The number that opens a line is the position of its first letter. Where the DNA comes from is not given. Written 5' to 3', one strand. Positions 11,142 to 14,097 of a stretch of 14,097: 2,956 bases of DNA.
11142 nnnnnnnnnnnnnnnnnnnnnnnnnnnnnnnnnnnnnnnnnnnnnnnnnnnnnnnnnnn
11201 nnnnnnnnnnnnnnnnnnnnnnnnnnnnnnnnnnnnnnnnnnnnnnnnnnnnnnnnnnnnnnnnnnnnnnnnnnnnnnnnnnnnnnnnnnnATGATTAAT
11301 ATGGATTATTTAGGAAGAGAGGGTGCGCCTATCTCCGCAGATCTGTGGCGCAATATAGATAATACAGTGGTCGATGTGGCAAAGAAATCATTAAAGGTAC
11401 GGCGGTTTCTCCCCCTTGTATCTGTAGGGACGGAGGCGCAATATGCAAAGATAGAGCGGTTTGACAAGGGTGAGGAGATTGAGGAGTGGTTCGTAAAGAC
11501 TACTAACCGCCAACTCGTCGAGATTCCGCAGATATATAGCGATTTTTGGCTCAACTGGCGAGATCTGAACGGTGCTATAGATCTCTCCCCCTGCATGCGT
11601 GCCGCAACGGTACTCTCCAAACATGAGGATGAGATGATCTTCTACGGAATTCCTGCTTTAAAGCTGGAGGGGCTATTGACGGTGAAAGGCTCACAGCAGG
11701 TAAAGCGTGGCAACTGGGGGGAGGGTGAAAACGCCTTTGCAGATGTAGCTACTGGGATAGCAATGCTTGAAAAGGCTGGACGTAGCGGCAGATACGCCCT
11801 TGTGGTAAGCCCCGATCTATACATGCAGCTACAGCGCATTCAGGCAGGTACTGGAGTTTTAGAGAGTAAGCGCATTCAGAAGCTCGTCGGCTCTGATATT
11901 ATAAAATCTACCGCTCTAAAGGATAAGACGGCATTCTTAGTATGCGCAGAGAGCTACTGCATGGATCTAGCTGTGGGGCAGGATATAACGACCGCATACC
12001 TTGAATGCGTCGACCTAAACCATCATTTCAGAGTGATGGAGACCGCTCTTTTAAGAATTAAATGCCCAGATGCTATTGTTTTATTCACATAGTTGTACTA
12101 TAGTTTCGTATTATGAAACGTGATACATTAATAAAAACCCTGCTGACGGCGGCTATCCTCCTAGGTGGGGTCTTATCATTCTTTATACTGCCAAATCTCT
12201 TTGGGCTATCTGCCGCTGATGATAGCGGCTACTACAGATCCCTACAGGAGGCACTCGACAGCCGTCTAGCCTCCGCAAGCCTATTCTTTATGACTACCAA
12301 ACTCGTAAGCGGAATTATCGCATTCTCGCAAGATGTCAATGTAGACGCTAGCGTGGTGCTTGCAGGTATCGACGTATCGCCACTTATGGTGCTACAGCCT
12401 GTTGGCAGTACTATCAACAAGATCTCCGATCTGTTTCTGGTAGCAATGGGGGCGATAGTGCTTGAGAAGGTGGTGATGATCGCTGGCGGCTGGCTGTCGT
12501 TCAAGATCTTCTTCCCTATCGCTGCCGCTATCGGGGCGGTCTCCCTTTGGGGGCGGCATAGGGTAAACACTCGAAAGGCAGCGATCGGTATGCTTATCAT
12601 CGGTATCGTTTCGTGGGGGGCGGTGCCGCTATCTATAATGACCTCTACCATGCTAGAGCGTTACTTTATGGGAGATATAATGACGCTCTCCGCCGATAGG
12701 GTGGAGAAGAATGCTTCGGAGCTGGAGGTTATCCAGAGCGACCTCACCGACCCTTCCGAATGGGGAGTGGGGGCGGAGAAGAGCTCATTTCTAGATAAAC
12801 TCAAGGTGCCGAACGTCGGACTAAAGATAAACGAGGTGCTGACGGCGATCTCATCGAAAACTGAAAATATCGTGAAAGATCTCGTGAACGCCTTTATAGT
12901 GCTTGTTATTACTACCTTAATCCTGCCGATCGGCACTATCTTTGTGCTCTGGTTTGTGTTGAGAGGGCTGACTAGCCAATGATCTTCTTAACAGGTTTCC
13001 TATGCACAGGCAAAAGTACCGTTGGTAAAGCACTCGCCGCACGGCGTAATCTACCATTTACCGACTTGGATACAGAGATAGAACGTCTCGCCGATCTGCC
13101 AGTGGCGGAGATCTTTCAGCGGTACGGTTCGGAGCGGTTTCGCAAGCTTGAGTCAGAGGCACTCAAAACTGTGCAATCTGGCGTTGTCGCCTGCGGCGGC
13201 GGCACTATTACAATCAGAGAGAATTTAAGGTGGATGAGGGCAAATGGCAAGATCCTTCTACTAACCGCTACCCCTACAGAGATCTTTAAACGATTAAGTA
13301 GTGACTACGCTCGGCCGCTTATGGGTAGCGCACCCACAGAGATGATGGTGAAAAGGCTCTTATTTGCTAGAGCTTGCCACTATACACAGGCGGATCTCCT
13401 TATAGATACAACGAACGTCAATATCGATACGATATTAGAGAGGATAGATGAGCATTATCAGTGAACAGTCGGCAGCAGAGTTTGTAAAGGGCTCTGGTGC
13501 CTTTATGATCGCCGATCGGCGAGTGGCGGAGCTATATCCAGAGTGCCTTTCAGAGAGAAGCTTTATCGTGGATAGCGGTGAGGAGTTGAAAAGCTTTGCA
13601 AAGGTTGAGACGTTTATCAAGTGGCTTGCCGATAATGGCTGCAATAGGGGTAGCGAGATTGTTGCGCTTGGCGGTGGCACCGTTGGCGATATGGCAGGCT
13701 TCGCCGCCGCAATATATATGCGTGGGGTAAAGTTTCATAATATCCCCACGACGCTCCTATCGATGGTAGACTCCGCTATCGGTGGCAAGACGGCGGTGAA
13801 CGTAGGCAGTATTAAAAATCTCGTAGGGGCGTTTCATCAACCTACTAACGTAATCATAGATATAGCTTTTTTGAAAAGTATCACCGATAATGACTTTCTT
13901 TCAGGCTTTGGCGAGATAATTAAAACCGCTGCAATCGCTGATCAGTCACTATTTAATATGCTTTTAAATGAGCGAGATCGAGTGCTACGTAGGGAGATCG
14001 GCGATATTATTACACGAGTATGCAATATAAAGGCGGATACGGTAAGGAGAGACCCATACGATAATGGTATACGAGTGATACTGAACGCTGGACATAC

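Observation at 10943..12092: Two-gene encapsulin nanocompartment operon: EncFtn cargo plus family-1 shell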

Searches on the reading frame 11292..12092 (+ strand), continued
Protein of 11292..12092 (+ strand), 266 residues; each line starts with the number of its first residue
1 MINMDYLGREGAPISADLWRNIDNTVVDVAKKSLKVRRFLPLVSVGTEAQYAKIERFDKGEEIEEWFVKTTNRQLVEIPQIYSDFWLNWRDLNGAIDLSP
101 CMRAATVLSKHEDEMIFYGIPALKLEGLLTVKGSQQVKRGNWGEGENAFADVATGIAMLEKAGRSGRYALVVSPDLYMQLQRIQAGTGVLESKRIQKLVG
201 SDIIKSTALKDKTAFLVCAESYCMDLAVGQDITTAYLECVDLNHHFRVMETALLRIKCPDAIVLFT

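Call 16: find_related_loci(query=A1, collection=genome_contigs, flank=4000)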
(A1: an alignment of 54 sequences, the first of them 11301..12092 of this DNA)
Query A1 (263 aa) in genome_contigs; peptide patterns used: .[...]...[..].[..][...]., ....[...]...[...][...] (x = any residue, [..] = any of these).
384 stretches matched a pattern; 319 encode a relative of the query (tblastn E <= 1e-3); the best 80 are kept; 80 distinct loci.
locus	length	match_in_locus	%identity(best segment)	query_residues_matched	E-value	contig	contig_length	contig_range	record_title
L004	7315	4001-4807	56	1-262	7e-96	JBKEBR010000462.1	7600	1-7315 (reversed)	MAG: Oscillospiraceae bacterium isolate VLC_067 c_000003707981, whole genome shotgun sequence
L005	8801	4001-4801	58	1-262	3e-93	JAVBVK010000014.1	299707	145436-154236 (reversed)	MAG: Desulfarculales bacterium isolate EPI_MAG_00306 c_000000542927, whole genome shotgun sequence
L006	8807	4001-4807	51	1-262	5e-88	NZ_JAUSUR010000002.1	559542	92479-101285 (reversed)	Breznakia pachnodae strain DSM 16784 Ga0480556_02, whole genome shotgun sequence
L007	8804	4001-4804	52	1-262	5e-85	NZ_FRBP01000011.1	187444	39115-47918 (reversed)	Eubacterium callanderi strain FD, whole genome shotgun sequence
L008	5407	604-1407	51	1-261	9e-85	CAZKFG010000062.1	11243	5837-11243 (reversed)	MAG TPA_asm: uncultured Acidaminococcales bacterium isolate SRP242652_co2_110 genome assembly, contig: NODE_6316_length_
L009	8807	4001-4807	49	1-262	7e-83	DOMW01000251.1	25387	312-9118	MAG TPA_asm: Clostridiales bacterium isolate UBA8132 contig_3889, whole genome shotgun sequence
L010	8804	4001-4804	48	1-262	8e-83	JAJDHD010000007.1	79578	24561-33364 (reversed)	Christensenellaceae bacterium OttesenSCG-928-K19 AH-928-K19_NODE_7, whole genome shotgun sequence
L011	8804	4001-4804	48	1-262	5e-82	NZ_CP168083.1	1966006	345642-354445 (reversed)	Mycoplasma sp. P36-A1 chromosome, complete genome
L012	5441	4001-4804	52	1-262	6e-82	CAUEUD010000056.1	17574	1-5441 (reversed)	MAG TPA_asm: Eubacterium limosum isolate SRR13494512_bin.29_MetaWRAP_v1.3_MAG genome assembly, contig: ERZ19211537.1149,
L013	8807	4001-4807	49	1-262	2e-81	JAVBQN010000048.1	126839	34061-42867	MAG: Candidatus Adiutrix sp. isolate EPI_MAG_00168 c_000001125668, whole genome shotgun sequence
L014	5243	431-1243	51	1-262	9e-82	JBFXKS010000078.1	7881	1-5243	MAG: Oscillospiraceae bacterium isolate CA_2019_TPIn_80 NODE_36373_length_7881_cov_3.453830_TPIn, whole genome shotgun s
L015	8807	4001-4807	48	1-262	8e-81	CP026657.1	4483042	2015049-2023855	Deltaproteobacteria bacterium Smac51 chromosome, complete genome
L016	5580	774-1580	50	1-262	7e-81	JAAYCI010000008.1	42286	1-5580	MAG: Oscillospiraceae bacterium isolate AS06rmzACSIP_408 61038_AS06, whole genome shotgun sequence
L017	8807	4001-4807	48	1-262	2e-80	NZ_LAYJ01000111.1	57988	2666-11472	Christensenella hongkongensis strain HKU16 2806ref_2ab_c8, whole genome shotgun sequence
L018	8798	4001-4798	49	1-262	3e-87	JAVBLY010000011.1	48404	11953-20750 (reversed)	MAG: Anaerovoracaceae bacterium isolate EPI_MAG_00036 c_000011455381, whole genome shotgun sequence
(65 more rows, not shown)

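Call 21: predict_structure(alignment_id=A1)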
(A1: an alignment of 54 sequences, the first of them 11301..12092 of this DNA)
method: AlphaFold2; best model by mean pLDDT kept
length: 263 residues; sequences in the alignment: 54
mean_pLDDT: 92.5   pTM: 0.87
mean pLDDT of the five models: 92.5, 92.1, 91.0, 90.6, 87.6
residues with pLDDT >= 90: 210; 70-90: 48; 50-70: 2; < 50: 3
segments of 3 or more residues with pLDDT < 50: 1-3
pLDDT, mean of each block of 10 residues (from residue 1): 63 92 95 95 91 88 89 95 91 93 97 95 95 95 93 97 96 94 87 94 96 97 95 90 95 97 95
secondary structure, 60 per line:
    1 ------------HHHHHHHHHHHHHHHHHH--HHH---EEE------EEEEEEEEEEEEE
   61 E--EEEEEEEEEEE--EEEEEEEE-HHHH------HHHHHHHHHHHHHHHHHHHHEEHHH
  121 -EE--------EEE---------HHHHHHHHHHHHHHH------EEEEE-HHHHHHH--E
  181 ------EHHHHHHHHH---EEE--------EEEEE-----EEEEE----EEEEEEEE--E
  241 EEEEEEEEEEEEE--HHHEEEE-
elements in order: H13-30 E39-41 E48-61 E64-74 E77-84 H86-89 H96-115 E132-134 H144-158 E165-169 H171-177 H188-196 E200-202 E211-215 E221-225 E230-237 E240-253 E259-262

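Call 24: fold_search(model_id=the predicted structure, library=pdb)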
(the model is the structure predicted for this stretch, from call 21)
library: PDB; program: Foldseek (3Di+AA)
matches with E <= 10: 766; with E <= 0.001: 356
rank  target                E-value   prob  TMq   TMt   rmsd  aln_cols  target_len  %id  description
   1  8vjo_B                1.5e-31  1.00  0.90  0.85   4.0       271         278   36  Cryo-EM structure of Myxococcus xanthus EncA encapsulin shell loaded with EncD cargo (released 2024-05-08)
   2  9fy6_A                1.8e-30  1.00  0.89  0.85   5.0       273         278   37  Single particle cryo-EM reconstruction of Bacillus Methanolicus encapsulin nano compartment (released 2025-06-11)
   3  8v4q_A                4.9e-30  1.00  0.88  0.89   3.2       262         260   37  Myxococcus xanthus EncA 3xHis pore mutant with tetrahedral symmetry (released 2024-05-22)
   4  9fy6_C                9.8e-30  1.00  0.88  0.92   1.7       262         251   37  Single particle cryo-EM reconstruction of Bacillus Methanolicus encapsulin nano compartment (released 2025-06-11)
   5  8v4n                  1.0e-29  1.00  0.88  0.88   3.1       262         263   37  Myxococcus xanthus EncA 3xHis pore mutant with T=1 icosahedral symmetry (released 2024-05-22)
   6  8v4q_B                1.2e-29  1.00  0.88  0.87   2.7       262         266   36  Myxococcus xanthus EncA 3xHis pore mutant with tetrahedral symmetry (released 2024-05-22)
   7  8vjo_C                1.8e-29  1.00  0.90  0.86   3.6       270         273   37  Cryo-EM structure of Myxococcus xanthus EncA encapsulin shell loaded with EncD cargo (released 2024-05-08)
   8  8vjo_A                2.8e-29  1.00  0.89  0.85   4.5       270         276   36  Cryo-EM structure of Myxococcus xanthus EncA encapsulin shell loaded with EncD cargo (released 2024-05-08)
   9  9fy6_D                3.0e-29  1.00  0.88  0.91   2.8       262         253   38  Single particle cryo-EM reconstruction of Bacillus Methanolicus encapsulin nano compartment (released 2025-06-11)
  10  9fy6_B                3.4e-29  1.00  0.88  0.83   5.1       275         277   37  Single particle cryo-EM reconstruction of Bacillus Methanolicus encapsulin nano compartment (released 2025-06-11)
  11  8rvj_B                4.9e-29  1.00  0.89  0.90   3.0       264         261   35  Engineered Encapsulin P3P4 (released 2024-02-14)
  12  8rvj_C                5.6e-29  1.00  0.89  0.89   3.1       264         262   35  Engineered Encapsulin P3P4 (released 2024-02-14)
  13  7mh2_B                8.1e-29  1.00  0.86  0.81   4.4       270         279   34  T4GALA Engineered Protein Nanocage (released 2021-09-29)
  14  9i8e_A                1.1e-28  1.00  0.91  0.86   4.0       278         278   34  Structure of Encapsulin from Dendrosporobacter quercicolus (released 2025-05-21)
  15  8rvj_A                2.3e-28  1.00  0.89  0.89   3.2       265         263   35  Engineered Encapsulin P3P4 (released 2024-02-14)
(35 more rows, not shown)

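Call 41: search_solved_structures(query=A1, max_evalue=1e-20)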
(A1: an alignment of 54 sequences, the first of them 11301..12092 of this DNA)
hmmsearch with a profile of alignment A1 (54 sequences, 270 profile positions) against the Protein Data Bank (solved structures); distinct sequences matched with E-value up to 1e-20: 30.
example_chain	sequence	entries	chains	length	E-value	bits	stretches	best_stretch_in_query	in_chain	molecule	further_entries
4pt2_P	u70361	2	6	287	5.2e-80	271.5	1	2-269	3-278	Encapsulin protein | Type 1 encapsulin shell protein EncA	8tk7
7s4q_A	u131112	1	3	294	5.7e-80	271.4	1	2-269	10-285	EncA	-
7s20_A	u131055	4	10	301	6.2e-80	271.3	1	2-269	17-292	EncA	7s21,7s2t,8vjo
8v4n_A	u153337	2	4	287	2.3e-78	266.1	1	2-269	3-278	Type 1 encapsulin shell protein EncA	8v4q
9fy6_A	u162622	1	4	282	3.1e-77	262.4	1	9-269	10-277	Bacteriocin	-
9i8e_C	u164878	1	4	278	4e-77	262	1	1-269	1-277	Encapsulin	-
9i8f_C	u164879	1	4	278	3.5e-76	259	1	1-269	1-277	Encapsulin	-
6nj8_A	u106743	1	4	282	1.2e-75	257.2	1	9-268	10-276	Encapsulating protein for a DyP-type peroxidase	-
8rvj_A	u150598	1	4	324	3.7e-73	249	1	64-268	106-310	Type 1 encapsulin shell protein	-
7mh2_A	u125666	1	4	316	5.1e-73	248.6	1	65-268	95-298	T4GALA Engineered Protein Nanocage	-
9b9i_A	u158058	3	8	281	1.8e-72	246.8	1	2-269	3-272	Type 1 encapsulin shell protein EncA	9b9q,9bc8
9zvv_A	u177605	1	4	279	5.8e-66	225.5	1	9-268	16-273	Type 1 encapsulin shell protein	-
9zw3_A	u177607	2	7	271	2.6e-64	220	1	9-268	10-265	Type 1 encapsulin shell protein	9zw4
7mu1_A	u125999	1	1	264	1.8e-29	105.8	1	1-269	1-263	Maritimacin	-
7lij_A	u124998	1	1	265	1.8e-29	105.8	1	1-269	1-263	Maritimacin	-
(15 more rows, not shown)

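Call 64: search_solved_structures(query=P0077, max_evalue=1e-25)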
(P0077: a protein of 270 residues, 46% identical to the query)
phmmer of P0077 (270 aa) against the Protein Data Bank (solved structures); distinct sequences matched with E-value up to 1e-25: 13.
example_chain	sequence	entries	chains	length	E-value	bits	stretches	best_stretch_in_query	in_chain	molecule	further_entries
4pt2_P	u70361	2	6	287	2.6e-54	187.3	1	8-269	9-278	Encapsulin protein | Type 1 encapsulin shell protein EncA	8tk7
7s4q_A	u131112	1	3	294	2.9e-54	187.2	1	8-269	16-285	EncA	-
7s20_A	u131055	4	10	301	3.1e-54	187.1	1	8-269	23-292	EncA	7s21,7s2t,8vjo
8v4n_A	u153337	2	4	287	4.7e-53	183.2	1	8-269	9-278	Type 1 encapsulin shell protein EncA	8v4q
9fy6_A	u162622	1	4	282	1.5e-51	178.3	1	12-268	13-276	Bacteriocin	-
6nj8_A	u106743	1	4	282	1.5e-50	175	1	12-266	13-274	Encapsulating protein for a DyP-type peroxidase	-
9b9i_A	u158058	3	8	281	6.7e-50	172.9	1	8-269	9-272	Type 1 encapsulin shell protein EncA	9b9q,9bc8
9i8e_C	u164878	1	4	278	1.8e-49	171.5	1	1-268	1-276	Encapsulin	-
9i8f_C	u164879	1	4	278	3.3e-49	170.6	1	1-268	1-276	Encapsulin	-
8rvj_A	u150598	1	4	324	2.6e-48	167.6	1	67-266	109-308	Type 1 encapsulin shell protein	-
7mh2_A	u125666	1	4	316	3.6e-48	167.2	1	67-266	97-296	T4GALA Engineered Protein Nanocage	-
9zvv_A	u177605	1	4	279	1.7e-45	158.4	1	12-266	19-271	Type 1 encapsulin shell protein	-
9zw3_A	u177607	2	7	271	9.4e-44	152.7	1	12-266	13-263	Type 1 encapsulin shell protein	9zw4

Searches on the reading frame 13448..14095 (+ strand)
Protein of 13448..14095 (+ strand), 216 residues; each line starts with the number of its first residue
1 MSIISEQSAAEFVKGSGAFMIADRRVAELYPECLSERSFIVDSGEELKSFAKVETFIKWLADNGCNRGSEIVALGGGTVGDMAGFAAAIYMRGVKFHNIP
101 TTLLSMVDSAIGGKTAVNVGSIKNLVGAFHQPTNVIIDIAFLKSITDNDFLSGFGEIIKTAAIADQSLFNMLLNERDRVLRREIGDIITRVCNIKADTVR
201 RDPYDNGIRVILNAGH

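Call 63: search_protein_families(library=ncbifam, proteins=[window:13448-14095:+], max_evalue=1e-10)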
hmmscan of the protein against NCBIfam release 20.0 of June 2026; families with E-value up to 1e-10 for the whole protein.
window:13448-14095:+ (216 aa): 5 families
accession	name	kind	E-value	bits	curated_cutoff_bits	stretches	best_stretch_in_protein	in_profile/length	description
TIGR01357.1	aroB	equivalog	2.5e-69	234.1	305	1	33-216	48-235/344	3-dehydroquinate synthase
TIGR04425.1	P_lya_rel_AroB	hypoth_equivalog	1e-54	185.9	400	1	14-216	24-233/348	AroB-related putative sugar phosphate phospholyase (cyclizing)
NF004852.0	PRK06203.1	equivalog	5.9e-39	134.1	333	1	34-216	87-275/407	3-dehydroquinate synthase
NF010556.0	PRK13951.1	equivalog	3.8e-38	131.6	560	1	21-216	191-387/492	bifunctional shikimate kinase AroK/3-dehydroquinate synthase AroB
NF010627.0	PRK14021.1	equivalog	1.7e-33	115.9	565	1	43-216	245-430/542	bifunctional shikimate kinase/3-dehydroquinate synthase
